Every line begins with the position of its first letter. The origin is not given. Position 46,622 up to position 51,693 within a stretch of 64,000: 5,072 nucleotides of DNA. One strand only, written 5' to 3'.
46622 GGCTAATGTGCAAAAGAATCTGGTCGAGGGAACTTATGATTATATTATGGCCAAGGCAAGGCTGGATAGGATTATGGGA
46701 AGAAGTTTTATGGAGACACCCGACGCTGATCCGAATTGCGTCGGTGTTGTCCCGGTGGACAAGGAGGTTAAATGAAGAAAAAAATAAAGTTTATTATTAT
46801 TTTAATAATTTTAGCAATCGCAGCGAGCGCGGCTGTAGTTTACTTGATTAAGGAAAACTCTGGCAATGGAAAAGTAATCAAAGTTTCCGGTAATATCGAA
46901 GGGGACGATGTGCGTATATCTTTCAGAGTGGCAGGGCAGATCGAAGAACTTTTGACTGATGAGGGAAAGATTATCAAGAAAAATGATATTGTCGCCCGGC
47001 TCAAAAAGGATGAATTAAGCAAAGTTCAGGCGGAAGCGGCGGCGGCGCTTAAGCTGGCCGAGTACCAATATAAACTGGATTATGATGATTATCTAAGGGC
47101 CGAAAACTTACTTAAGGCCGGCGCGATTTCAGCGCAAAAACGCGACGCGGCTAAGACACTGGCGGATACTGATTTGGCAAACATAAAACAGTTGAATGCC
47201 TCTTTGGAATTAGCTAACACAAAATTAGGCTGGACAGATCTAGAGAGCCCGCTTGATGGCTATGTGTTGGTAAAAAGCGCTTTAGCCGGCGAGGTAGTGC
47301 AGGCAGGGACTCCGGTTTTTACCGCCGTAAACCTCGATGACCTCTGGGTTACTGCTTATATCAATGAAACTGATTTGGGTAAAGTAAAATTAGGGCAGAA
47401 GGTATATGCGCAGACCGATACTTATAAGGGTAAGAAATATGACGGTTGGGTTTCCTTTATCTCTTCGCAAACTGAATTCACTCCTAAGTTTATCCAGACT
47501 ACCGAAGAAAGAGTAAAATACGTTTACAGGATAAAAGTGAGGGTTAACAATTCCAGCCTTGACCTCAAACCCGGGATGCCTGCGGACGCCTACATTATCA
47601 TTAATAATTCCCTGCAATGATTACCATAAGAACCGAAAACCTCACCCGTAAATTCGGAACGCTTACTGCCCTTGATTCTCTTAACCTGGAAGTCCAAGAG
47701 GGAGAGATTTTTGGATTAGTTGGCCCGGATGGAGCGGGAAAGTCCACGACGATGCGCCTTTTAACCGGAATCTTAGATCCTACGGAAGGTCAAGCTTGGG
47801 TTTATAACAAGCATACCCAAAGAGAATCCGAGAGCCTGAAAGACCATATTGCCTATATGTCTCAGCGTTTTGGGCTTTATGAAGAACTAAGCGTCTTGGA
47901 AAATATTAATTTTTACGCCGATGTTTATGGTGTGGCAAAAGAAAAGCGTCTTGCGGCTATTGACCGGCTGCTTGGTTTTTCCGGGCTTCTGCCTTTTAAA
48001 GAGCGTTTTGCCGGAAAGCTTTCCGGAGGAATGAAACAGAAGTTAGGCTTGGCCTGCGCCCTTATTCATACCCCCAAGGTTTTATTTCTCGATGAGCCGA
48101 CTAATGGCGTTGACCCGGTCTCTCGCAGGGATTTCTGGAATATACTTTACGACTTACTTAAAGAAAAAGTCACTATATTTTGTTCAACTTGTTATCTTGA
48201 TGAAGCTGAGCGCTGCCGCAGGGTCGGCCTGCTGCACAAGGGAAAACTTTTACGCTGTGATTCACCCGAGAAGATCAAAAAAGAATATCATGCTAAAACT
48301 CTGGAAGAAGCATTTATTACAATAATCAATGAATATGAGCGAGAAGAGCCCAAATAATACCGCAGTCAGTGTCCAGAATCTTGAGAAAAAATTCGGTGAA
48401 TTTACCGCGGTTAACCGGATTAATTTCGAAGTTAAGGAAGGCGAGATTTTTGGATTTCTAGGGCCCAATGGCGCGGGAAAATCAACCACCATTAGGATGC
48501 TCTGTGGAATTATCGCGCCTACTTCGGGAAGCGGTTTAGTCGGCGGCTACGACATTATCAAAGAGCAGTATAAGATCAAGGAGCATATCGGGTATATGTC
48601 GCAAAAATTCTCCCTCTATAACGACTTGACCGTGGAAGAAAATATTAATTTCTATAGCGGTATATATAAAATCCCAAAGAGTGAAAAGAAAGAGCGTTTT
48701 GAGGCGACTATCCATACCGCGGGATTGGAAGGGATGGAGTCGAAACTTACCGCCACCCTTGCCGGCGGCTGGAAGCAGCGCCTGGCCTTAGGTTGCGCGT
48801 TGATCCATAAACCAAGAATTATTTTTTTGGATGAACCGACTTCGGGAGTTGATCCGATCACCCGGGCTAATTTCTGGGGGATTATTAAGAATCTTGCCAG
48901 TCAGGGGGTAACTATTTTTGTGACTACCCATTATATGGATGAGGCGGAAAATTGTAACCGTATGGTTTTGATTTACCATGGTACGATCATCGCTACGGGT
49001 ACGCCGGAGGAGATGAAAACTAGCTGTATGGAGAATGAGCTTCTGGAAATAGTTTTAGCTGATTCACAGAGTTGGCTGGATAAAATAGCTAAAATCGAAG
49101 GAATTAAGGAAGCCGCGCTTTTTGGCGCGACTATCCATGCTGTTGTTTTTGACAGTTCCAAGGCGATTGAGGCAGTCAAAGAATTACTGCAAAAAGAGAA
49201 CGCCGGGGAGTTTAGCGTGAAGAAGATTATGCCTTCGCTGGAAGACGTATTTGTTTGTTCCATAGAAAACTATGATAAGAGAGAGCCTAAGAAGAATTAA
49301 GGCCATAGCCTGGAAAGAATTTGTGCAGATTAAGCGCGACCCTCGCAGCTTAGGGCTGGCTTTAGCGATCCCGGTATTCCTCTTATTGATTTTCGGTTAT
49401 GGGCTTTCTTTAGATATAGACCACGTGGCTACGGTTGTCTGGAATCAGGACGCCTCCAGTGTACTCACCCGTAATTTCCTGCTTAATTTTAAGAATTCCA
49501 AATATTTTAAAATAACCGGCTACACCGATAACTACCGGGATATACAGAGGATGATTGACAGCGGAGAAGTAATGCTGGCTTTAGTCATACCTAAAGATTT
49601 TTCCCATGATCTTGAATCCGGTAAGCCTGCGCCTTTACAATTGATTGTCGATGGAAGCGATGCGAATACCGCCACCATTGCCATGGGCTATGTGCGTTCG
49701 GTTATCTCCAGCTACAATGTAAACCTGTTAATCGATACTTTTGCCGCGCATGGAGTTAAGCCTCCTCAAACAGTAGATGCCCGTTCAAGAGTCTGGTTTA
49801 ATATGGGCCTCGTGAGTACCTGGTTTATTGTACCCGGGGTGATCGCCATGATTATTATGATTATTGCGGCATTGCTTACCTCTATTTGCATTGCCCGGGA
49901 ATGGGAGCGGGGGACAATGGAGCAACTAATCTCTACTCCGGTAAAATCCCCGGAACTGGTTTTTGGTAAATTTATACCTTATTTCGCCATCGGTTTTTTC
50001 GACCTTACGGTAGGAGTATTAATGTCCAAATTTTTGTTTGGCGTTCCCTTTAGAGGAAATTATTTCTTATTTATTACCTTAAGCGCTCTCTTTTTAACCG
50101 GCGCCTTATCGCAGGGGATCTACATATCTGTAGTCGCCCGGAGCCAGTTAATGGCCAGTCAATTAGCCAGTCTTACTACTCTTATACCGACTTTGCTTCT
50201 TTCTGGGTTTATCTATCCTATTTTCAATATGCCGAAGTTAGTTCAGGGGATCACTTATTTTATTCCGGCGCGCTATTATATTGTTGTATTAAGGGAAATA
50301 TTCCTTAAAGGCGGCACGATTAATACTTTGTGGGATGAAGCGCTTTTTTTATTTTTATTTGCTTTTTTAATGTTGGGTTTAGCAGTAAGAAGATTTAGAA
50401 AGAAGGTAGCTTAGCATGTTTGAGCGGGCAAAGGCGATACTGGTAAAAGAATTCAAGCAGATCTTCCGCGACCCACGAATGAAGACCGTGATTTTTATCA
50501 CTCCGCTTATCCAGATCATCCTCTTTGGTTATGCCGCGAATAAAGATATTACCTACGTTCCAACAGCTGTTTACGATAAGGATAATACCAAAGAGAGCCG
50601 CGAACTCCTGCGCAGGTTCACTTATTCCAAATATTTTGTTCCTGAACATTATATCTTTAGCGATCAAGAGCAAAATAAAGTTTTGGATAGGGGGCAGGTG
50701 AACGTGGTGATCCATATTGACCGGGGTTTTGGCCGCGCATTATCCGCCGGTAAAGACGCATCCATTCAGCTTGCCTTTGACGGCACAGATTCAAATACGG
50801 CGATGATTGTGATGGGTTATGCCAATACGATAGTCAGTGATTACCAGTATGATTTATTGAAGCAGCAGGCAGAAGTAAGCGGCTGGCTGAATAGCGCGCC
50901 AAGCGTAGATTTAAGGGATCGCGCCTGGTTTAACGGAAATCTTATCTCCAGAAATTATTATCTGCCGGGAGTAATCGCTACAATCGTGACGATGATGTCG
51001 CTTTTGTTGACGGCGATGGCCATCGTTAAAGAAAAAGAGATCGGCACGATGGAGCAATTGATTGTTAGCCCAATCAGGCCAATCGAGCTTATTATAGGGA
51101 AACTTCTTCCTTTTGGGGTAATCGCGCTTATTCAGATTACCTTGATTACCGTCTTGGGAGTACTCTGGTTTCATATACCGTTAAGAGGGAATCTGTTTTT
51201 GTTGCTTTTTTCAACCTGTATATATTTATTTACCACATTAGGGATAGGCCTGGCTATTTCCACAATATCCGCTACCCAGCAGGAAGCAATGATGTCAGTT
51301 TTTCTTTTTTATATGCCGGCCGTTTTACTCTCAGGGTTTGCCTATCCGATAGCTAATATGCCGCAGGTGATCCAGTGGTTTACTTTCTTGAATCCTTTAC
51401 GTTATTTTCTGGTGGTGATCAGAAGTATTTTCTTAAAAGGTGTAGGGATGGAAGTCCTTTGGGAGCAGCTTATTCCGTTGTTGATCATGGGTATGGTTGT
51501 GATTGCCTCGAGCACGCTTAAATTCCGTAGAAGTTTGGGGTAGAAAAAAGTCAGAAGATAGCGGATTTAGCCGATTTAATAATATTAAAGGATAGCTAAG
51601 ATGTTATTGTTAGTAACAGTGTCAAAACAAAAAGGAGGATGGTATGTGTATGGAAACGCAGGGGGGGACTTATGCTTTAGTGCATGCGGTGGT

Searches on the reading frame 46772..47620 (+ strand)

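Call 75: search_protein_families(library=pfam, proteins=[window:46772-47620:+], max_evalue=0.000001)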
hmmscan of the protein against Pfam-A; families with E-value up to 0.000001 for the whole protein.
window:46772-47620:+ (282 aa): 2 families
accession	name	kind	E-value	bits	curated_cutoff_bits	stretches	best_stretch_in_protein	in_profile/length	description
PF16576.10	HlyD_D23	-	3.7e-25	88.9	30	1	35-270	5-213/214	Barrel-sandwich domain of CusB or HlyD membrane-fusion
PF13437.12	HlyD_3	-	7.9e-20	72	22.2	1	157-268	2-106/106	HlyD family secretion protein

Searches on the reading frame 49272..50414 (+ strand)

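Call 75: search_protein_families(library=pfam, proteins=[window:49272-50414:+], max_evalue=0.000001)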
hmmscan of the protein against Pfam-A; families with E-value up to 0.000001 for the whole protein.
window:49272-50414:+ (380 aa): 4 families
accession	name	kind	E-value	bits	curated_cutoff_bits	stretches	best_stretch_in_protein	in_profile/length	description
PF12698.13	ABC2_membrane_3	-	1.8e-44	152.7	31.6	1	27-372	8-346/347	ABC-2 family transporter protein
PF01061.29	ABC2_membrane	-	2.2e-24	86.6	26.9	1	176-345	40-211/211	ABC-2 type transporter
PF12679.13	ABC2_membrane_2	-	1.7e-21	77.1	27.2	1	11-378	2-281/283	ABC-2 family transporter protein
PF12730.13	ABC2_membrane_4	-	3.8e-07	30.7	27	1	184-301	49-169/179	ABC-2 family transporter protein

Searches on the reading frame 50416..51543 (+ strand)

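Call 75: search_protein_families(library=pfam, proteins=[window:50416-51543:+], max_evalue=0.000001)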
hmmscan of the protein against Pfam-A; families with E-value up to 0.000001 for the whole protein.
window:50416-51543:+ (375 aa): 3 families
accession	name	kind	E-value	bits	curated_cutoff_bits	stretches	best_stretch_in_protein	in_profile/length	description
PF12698.13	ABC2_membrane_3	-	4.6e-51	174.4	31.6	1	26-364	7-343/347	ABC-2 family transporter protein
PF01061.29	ABC2_membrane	-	1.2e-33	116.9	26.9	1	179-340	51-211/211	ABC-2 type transporter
PF12679.13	ABC2_membrane_2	-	1.1e-19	71.2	27.2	1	7-372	2-280/283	ABC-2 family transporter protein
